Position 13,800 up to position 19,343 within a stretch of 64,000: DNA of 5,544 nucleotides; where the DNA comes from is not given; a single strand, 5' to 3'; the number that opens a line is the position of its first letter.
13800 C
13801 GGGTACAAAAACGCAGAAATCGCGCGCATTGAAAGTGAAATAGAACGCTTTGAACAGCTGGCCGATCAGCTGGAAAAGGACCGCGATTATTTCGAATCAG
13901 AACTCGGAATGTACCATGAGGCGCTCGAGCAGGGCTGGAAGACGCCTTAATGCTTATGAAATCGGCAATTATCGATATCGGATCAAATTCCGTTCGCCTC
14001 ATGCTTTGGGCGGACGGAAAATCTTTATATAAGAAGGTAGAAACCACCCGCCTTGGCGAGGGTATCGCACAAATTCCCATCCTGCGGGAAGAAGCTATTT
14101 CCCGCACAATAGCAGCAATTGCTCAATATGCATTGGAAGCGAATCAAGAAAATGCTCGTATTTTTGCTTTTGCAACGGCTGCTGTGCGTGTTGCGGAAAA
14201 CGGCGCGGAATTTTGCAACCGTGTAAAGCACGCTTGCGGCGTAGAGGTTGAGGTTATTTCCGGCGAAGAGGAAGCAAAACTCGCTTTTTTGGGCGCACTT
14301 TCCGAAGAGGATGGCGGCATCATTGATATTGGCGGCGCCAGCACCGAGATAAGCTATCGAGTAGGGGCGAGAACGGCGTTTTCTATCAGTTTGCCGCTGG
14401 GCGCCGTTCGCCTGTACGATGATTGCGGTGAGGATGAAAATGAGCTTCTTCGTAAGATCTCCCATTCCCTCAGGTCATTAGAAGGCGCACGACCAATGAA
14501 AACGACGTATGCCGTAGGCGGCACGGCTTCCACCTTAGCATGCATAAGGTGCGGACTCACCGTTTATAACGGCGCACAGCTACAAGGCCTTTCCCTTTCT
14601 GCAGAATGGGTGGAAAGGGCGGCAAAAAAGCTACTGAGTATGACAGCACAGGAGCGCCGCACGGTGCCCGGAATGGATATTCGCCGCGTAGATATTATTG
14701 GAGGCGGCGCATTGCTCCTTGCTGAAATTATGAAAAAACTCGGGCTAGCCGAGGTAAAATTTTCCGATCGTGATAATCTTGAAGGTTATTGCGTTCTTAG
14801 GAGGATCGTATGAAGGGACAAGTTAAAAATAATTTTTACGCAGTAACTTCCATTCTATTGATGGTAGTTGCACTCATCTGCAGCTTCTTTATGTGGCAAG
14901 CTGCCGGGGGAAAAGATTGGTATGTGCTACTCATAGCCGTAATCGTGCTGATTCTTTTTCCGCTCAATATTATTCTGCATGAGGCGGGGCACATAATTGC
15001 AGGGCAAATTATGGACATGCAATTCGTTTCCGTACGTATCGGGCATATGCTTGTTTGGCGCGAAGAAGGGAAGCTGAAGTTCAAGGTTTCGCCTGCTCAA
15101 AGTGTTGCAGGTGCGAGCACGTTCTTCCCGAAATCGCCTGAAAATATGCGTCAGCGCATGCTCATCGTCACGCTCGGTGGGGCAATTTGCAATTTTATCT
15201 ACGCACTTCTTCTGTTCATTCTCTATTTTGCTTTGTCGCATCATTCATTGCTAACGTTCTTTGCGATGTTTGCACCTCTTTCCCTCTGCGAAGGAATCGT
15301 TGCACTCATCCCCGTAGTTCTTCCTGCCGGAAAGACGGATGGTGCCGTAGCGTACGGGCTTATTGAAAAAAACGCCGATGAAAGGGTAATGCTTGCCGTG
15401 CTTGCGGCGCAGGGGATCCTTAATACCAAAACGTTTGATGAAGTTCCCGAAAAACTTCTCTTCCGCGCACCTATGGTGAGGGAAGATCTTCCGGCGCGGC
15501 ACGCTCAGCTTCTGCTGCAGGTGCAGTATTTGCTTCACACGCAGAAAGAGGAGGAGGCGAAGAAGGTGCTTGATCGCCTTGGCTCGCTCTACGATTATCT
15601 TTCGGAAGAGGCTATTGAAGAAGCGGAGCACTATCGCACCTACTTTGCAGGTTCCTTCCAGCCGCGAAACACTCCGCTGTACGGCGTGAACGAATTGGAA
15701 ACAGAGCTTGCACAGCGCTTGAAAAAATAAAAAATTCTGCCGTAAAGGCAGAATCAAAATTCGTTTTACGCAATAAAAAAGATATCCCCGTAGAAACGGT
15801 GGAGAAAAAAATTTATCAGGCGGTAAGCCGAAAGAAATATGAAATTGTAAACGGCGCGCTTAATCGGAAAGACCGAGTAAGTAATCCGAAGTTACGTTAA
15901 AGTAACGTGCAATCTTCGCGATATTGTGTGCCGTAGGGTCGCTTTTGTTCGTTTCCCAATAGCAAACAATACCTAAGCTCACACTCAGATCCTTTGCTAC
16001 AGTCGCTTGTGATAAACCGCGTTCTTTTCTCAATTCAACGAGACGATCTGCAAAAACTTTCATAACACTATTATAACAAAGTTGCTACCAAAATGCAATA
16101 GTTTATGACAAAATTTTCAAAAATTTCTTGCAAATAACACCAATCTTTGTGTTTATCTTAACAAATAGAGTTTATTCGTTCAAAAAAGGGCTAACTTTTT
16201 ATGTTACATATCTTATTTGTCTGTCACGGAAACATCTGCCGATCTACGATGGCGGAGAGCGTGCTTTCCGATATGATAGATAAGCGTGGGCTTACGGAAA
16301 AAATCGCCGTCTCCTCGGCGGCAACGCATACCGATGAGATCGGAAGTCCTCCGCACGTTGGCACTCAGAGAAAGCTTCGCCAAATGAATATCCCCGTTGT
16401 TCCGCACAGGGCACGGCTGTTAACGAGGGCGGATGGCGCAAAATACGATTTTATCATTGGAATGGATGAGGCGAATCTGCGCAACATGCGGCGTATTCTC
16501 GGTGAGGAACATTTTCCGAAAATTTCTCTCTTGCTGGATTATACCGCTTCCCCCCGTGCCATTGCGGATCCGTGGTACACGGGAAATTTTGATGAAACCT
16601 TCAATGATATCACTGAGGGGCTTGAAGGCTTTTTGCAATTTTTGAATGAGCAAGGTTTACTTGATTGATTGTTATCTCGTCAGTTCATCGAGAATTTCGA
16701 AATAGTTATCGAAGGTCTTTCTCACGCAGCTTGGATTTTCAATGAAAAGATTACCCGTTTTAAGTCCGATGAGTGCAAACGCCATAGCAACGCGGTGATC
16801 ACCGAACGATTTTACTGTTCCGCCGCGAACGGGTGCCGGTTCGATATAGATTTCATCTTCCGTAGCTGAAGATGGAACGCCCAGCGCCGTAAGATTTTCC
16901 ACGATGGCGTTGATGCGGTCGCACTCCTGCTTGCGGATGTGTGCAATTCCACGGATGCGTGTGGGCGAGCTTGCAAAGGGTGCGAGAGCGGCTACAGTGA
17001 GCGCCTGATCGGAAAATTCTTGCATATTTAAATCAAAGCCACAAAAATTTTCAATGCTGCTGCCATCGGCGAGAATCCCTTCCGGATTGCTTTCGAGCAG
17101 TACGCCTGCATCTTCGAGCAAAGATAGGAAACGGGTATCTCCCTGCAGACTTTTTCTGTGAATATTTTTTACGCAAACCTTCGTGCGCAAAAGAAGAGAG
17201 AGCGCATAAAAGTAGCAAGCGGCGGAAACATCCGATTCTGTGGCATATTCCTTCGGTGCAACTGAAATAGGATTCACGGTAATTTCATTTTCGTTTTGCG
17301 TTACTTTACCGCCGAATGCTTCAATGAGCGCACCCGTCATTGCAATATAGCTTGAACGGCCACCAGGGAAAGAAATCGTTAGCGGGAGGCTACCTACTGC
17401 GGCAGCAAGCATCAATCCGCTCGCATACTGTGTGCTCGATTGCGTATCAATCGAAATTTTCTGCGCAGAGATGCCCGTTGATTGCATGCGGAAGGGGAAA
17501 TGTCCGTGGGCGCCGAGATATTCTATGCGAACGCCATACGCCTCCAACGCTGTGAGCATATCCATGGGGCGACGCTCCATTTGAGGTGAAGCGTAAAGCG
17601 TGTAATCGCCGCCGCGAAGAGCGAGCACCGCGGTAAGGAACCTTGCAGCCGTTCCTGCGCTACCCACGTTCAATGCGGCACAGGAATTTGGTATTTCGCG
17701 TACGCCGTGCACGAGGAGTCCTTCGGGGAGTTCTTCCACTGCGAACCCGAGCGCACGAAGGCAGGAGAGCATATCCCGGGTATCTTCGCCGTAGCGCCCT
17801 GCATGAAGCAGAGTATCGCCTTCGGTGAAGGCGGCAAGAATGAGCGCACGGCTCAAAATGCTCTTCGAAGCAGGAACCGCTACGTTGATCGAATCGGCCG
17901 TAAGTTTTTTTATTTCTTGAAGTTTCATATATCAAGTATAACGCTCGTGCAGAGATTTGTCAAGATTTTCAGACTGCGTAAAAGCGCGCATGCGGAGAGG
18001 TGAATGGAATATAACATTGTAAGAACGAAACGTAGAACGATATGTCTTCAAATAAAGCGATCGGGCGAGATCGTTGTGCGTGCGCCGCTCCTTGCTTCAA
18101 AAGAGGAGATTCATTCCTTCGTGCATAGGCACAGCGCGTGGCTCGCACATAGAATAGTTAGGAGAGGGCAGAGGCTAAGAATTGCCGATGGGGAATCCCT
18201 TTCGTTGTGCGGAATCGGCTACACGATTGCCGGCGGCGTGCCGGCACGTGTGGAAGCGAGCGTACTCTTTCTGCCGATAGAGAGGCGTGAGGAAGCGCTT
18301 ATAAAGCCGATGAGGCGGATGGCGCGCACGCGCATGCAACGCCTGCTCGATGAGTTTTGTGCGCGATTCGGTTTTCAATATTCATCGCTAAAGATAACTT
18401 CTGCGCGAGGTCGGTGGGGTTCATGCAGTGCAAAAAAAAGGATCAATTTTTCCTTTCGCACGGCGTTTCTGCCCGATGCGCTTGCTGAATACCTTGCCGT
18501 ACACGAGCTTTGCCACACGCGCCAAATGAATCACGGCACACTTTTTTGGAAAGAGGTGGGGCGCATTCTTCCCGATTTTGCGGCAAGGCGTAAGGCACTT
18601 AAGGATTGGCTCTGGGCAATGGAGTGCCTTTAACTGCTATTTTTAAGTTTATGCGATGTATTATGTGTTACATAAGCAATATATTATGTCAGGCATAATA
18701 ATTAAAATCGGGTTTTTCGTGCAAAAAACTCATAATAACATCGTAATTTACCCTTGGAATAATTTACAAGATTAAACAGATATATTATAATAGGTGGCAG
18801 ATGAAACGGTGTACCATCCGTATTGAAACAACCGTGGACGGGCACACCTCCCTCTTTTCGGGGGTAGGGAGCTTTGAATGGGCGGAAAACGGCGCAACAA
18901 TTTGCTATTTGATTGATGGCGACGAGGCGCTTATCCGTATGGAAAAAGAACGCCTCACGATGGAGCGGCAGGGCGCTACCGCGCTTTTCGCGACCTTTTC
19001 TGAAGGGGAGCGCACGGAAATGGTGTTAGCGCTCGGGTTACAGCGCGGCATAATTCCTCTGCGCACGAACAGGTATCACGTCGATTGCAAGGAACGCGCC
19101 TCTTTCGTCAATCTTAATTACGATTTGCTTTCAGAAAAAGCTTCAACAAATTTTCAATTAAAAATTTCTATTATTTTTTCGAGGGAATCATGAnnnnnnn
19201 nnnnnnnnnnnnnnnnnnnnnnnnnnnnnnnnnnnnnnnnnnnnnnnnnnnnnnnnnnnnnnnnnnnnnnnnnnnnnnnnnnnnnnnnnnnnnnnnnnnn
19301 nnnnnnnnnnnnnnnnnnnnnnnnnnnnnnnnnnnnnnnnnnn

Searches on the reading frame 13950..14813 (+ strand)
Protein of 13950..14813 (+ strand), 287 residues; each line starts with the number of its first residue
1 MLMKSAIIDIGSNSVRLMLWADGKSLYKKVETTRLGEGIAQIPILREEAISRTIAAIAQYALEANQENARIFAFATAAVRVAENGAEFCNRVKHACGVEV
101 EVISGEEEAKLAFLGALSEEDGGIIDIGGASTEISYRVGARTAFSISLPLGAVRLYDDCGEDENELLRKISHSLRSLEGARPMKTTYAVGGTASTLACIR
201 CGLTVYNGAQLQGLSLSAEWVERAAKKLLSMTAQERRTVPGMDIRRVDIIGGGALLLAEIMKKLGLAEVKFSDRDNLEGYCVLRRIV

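Call 11: search_protein_families(library=pfam, proteins=[window:13950-14813:+], max_evalue=0.001)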
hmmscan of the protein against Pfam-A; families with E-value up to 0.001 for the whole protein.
window:13950-14813:+ (287 aa): 1 family
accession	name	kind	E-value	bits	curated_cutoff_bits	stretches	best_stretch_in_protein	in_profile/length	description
PF02541.22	Ppx-GppA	-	1.3e-47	163.1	27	1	26-279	13-276/285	Ppx/GppA phosphatase family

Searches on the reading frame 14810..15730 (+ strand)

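Call 11: search_protein_families(library=pfam, proteins=[window:14810-15730:+], max_evalue=0.001)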
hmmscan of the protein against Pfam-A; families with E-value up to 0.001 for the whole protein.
window:14810-15730:+ (306 aa): 1 family
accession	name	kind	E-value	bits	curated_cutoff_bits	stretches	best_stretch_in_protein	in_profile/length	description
PF02163.28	Peptidase_M50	-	2.5e-09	37.3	27.2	1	47-210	3-106/221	Peptidase family M50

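Call 67: search_protein_families(library=ncbifam, proteins=[window:14810-15730:+], max_evalue=0.001)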
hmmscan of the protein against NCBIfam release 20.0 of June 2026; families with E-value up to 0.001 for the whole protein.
window:14810-15730:+ (306 aa): 1 family
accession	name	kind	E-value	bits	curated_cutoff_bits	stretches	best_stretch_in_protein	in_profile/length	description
NF058609.1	RiPP_HExxH_LiaK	equivalog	0.00084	19.1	225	0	10-168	59-198/246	YydH/LiaK family epipeptide maturation metalloprotease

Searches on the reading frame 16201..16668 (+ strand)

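Call 11: search_protein_families(library=pfam, proteins=[window:16201-16668:+], max_evalue=0.001)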
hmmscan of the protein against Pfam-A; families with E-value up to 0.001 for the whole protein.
window:16201-16668:+ (155 aa): 1 family
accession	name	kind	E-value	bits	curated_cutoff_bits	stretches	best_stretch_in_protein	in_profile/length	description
PF01451.26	LMWPc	-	2.1e-31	109.5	23.2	1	4-145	1-144/144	Low molecular weight phosphotyrosine protein phosphatase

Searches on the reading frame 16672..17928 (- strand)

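Call 11: search_protein_families(library=pfam, proteins=[window:16672-17928:-], max_evalue=0.001)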
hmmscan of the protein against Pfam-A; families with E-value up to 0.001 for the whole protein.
window:16672-17928:- (418 aa): 1 family
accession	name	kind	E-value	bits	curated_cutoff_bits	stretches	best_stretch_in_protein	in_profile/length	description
PF00275.25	EPSP_synthase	-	2.2e-84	284.1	22.8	1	15-413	10-417/417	EPSP synthase (3-phosphoshikimate 1-carboxyvinyltransferase)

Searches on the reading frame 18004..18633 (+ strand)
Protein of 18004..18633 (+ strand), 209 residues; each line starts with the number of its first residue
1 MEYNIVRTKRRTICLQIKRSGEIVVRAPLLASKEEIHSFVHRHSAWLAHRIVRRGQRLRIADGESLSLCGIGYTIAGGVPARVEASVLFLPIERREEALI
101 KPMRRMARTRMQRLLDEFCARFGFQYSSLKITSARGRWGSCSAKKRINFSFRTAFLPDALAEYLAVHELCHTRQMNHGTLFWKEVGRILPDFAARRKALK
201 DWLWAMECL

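Call 11: search_protein_families(library=pfam, proteins=[window:18004-18633:+], max_evalue=0.001)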
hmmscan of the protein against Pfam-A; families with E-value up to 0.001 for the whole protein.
window:18004-18633:+ (209 aa): 1 family
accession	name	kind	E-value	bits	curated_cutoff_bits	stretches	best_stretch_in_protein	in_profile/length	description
PF01863.23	YgjP-like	-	5e-42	144.7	26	1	11-200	1-205/207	YgjP-like, metallopeptidase domain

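Call 67: search_protein_families(library=ncbifam, proteins=[window:18004-18633:+], max_evalue=0.001)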
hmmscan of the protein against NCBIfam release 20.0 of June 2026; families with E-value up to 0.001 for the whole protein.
window:18004-18633:+ (209 aa): 0 families

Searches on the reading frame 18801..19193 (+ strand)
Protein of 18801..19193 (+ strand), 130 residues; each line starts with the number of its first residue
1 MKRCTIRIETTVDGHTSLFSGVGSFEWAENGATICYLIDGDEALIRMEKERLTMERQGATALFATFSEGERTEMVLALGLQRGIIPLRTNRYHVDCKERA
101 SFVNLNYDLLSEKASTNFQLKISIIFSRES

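Call 11: search_protein_families(library=pfam, proteins=[window:18801-19193:+], max_evalue=0.001)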
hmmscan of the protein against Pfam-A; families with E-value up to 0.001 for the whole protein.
window:18801-19193:+ (130 aa): 1 family
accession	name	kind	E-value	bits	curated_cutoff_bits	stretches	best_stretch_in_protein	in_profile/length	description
PF09148.16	DUF1934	-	1.5e-06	28.7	22.5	1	42-115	47-120/128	Domain of unknown function (DUF1934)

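Call 67: search_protein_families(library=ncbifam, proteins=[window:18801-19193:+], max_evalue=0.001)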
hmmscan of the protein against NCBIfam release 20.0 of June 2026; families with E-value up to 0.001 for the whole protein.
window:18801-19193:+ (130 aa): 0 families
